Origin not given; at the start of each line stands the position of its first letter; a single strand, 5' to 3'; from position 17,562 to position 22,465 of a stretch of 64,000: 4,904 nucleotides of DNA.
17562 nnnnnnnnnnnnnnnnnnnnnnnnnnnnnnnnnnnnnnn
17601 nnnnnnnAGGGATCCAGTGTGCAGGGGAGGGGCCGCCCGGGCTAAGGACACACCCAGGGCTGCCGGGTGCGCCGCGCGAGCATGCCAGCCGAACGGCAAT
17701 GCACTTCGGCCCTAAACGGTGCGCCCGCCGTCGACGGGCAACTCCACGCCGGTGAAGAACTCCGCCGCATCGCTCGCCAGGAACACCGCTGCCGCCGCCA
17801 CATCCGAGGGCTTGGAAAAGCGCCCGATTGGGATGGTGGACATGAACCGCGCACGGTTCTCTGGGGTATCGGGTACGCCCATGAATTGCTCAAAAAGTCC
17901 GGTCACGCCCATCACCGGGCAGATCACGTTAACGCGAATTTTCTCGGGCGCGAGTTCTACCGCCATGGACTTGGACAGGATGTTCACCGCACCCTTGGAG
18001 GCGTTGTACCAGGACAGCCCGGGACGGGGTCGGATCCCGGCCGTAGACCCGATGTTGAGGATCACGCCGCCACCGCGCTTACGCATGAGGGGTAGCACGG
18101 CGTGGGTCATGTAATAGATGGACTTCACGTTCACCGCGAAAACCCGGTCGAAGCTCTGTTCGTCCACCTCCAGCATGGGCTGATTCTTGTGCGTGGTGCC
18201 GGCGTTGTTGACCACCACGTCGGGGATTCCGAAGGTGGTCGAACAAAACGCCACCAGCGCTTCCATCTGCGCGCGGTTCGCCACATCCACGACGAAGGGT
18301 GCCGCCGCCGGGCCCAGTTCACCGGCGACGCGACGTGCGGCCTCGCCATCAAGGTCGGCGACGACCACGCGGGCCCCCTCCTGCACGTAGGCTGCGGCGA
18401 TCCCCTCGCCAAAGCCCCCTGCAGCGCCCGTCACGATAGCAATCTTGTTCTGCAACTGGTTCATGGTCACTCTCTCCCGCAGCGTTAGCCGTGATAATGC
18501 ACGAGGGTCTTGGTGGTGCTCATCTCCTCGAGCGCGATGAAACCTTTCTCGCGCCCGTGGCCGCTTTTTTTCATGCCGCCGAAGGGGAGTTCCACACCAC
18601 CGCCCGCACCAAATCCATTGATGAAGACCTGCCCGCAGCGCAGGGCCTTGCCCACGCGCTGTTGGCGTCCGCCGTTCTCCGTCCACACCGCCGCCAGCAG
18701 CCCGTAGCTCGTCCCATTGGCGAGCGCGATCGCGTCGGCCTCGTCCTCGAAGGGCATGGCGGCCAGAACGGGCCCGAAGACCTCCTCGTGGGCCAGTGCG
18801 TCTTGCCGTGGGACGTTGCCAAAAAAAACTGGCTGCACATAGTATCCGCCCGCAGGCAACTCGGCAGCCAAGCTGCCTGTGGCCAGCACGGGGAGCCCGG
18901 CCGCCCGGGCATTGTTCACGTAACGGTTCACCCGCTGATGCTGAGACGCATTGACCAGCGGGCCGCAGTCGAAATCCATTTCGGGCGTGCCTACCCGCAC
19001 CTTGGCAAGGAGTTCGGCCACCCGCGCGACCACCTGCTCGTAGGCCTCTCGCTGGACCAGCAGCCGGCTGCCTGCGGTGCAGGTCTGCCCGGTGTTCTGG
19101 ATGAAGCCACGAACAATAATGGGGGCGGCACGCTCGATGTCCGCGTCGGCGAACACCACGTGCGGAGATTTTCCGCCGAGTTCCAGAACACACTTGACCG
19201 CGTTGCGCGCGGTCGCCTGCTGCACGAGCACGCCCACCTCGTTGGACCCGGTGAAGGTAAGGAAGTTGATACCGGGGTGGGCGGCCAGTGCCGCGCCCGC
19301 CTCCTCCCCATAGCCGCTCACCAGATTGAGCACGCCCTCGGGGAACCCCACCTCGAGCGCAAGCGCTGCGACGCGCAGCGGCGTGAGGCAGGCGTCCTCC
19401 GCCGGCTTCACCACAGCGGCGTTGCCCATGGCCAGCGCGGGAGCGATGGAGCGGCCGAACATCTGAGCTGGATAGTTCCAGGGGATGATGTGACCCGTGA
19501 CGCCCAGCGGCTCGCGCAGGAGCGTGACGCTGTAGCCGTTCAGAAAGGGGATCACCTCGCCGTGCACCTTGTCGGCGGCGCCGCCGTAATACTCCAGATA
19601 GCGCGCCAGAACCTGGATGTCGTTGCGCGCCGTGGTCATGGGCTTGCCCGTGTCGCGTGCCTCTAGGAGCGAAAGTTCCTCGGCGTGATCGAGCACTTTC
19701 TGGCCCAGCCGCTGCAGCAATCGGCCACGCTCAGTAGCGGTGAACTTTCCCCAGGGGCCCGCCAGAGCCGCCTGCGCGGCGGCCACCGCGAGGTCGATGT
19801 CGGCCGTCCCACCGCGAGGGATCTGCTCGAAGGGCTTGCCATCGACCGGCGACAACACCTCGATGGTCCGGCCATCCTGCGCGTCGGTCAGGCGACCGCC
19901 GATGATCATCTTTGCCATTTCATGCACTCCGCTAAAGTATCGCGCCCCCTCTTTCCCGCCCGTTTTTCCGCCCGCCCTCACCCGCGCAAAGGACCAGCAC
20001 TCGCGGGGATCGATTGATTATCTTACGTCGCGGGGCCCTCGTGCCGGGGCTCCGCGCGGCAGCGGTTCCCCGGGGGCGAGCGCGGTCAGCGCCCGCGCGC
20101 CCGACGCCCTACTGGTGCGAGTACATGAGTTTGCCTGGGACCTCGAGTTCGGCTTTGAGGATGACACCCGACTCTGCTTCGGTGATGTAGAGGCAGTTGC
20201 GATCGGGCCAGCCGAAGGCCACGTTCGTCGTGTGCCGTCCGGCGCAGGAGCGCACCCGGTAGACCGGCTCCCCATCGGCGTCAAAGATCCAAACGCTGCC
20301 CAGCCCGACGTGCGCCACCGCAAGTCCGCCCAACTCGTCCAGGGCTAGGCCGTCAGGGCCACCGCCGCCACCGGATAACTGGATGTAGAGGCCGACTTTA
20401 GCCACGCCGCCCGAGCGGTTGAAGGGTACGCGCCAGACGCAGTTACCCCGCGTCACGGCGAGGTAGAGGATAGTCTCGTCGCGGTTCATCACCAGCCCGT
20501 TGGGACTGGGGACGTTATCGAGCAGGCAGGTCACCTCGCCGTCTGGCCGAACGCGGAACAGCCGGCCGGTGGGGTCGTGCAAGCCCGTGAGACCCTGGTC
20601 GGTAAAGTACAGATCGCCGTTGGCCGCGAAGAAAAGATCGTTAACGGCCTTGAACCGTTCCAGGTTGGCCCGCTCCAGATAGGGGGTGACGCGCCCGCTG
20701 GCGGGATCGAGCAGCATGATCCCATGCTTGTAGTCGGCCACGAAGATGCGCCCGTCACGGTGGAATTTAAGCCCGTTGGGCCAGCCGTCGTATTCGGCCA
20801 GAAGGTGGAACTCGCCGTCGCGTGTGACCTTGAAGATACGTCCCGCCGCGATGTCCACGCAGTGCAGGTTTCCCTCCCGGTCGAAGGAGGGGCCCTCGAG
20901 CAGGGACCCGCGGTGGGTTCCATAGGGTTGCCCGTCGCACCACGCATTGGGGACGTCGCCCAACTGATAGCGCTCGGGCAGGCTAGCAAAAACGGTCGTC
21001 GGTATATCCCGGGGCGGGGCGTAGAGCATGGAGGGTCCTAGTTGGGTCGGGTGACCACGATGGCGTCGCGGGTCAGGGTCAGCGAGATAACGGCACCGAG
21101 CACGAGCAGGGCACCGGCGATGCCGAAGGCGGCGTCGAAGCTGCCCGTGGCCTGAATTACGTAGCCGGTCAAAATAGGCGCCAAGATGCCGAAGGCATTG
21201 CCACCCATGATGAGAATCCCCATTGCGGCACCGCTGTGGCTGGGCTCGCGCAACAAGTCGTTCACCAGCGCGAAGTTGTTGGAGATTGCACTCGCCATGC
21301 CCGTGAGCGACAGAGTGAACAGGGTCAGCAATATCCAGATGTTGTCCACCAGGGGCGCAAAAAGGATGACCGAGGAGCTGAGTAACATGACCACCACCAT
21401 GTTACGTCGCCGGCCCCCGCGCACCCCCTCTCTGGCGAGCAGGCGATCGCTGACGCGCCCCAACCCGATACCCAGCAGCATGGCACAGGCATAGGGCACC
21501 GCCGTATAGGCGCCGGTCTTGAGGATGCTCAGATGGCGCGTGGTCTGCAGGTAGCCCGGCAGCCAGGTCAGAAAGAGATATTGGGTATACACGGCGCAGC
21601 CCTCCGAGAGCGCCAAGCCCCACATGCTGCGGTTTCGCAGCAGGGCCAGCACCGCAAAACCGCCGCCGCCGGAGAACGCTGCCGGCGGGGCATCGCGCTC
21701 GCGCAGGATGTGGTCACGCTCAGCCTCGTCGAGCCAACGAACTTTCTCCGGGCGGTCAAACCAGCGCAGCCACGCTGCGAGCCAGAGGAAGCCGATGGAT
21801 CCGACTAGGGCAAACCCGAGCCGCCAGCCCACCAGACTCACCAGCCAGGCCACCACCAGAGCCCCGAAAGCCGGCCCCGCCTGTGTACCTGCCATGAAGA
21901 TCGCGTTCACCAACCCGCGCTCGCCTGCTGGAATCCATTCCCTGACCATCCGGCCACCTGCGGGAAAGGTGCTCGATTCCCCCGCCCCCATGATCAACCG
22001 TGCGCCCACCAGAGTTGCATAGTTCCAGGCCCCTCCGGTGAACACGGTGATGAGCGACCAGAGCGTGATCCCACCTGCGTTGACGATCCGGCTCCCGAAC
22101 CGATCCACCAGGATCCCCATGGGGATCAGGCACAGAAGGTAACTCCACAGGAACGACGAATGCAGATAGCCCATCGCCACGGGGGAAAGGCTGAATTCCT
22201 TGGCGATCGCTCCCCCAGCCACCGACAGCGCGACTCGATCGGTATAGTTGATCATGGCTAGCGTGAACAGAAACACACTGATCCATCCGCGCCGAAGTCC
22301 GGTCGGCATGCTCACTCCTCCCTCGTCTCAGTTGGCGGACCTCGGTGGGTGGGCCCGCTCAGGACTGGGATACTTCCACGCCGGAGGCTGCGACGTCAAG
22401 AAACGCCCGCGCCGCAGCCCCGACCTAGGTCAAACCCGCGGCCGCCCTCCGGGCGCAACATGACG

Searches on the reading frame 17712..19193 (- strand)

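Call 47: search_protein_families(library=pfam, proteins=[window:17712-19193:-], max_evalue=0.00001)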
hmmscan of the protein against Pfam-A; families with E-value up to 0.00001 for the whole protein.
window:17712-19193:- (493 aa): 3 families
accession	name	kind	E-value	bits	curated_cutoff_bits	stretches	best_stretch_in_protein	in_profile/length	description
PF13561.12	adh_short_C2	-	1.2e-60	205.5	27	1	256-491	1-235/236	Enoyl-(Acyl carrier protein) reductase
PF00106.31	adh_short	-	1.1e-51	175.5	26.6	1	250-434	1-187/195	short chain dehydrogenase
PF08659.16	KR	-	1.3e-07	32.1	22.6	1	253-407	4-160/180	KR domain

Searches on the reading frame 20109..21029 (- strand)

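Call 47: search_protein_families(library=pfam, proteins=[window:20109-21029:-], max_evalue=0.00001)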
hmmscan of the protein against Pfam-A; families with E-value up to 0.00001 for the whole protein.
window:20109-21029:- (306 aa): 1 family
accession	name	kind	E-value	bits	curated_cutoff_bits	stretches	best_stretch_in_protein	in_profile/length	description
PF08450.18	SGL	-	1.6e-43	149.6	26.3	1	45-285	3-245/246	SMP-30/Gluconolactonase/LRE-like region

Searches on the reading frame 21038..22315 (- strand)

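Call 47: search_protein_families(library=pfam, proteins=[window:21038-22315:-], max_evalue=0.00001)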
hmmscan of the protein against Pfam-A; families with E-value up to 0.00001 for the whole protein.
window:21038-22315:- (425 aa): 1 family
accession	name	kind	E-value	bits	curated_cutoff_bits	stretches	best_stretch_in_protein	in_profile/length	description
PF07690.21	MFS_1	-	2.3e-58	198.2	33.4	2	16-292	1-265/347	Major Facilitator Superfamily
